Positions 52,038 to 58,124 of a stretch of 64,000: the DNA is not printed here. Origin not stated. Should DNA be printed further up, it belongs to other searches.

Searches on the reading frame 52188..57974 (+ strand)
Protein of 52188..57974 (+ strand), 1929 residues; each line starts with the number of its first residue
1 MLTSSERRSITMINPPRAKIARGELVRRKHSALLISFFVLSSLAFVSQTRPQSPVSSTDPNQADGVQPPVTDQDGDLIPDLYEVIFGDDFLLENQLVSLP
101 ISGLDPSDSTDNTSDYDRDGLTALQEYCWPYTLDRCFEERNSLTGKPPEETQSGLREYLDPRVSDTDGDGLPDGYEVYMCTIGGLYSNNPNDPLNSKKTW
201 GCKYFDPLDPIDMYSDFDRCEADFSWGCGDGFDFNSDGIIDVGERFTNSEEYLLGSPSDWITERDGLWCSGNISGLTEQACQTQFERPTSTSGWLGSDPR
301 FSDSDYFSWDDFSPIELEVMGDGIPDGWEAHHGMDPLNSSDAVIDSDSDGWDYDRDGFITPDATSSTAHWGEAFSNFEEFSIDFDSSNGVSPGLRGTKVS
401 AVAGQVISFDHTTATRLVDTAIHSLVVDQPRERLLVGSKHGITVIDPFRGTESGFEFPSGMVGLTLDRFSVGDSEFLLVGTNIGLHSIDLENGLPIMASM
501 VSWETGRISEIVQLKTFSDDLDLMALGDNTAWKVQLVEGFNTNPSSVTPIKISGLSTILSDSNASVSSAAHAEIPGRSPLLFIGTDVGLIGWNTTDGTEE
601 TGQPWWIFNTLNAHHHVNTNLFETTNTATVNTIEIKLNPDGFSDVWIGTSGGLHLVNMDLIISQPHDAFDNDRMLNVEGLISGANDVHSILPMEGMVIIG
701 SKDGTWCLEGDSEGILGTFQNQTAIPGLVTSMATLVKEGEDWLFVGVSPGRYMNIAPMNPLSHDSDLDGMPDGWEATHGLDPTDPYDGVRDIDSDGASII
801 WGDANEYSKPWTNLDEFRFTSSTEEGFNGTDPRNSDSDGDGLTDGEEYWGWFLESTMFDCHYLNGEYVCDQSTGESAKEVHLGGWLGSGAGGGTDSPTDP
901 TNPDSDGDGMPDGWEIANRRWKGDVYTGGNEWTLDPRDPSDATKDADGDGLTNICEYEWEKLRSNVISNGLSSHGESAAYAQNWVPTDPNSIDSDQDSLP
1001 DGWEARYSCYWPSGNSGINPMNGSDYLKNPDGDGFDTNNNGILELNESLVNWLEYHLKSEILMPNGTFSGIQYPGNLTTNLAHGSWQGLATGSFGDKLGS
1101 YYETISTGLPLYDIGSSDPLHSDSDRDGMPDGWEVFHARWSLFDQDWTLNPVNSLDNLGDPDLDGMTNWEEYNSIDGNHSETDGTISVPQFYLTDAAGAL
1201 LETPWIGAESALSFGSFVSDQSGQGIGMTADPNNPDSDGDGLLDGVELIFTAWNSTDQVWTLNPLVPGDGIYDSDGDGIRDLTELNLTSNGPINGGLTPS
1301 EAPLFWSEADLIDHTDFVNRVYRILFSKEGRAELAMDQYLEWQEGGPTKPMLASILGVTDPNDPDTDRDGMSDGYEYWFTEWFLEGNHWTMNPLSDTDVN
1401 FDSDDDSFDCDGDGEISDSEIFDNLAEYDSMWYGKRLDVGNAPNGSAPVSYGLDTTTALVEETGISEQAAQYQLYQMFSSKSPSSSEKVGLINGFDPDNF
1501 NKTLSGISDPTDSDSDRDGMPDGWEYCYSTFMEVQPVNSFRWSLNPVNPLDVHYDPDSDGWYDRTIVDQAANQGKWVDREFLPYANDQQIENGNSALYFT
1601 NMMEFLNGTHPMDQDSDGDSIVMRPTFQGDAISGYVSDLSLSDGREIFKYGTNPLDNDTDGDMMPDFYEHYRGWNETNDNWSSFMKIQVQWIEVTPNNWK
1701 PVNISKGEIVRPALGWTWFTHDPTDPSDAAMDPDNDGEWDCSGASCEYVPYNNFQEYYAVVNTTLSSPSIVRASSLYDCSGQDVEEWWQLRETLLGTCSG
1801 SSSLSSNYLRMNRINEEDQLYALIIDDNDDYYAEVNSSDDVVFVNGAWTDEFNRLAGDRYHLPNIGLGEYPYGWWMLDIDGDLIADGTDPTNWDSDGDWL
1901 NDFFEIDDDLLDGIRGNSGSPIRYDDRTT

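Call 79: search_protein_families(library=pfam, proteins=[window:52188-57974:+], max_evalue=0.001)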
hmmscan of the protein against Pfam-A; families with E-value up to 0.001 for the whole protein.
window:52188-57974:+ (1929 aa): 1 family
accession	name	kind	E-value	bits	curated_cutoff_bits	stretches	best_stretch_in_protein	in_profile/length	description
PF18884.5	TSP3_bac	-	8.1e-05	22.8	25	0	165-177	1-13/22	Bacterial TSP3 repeat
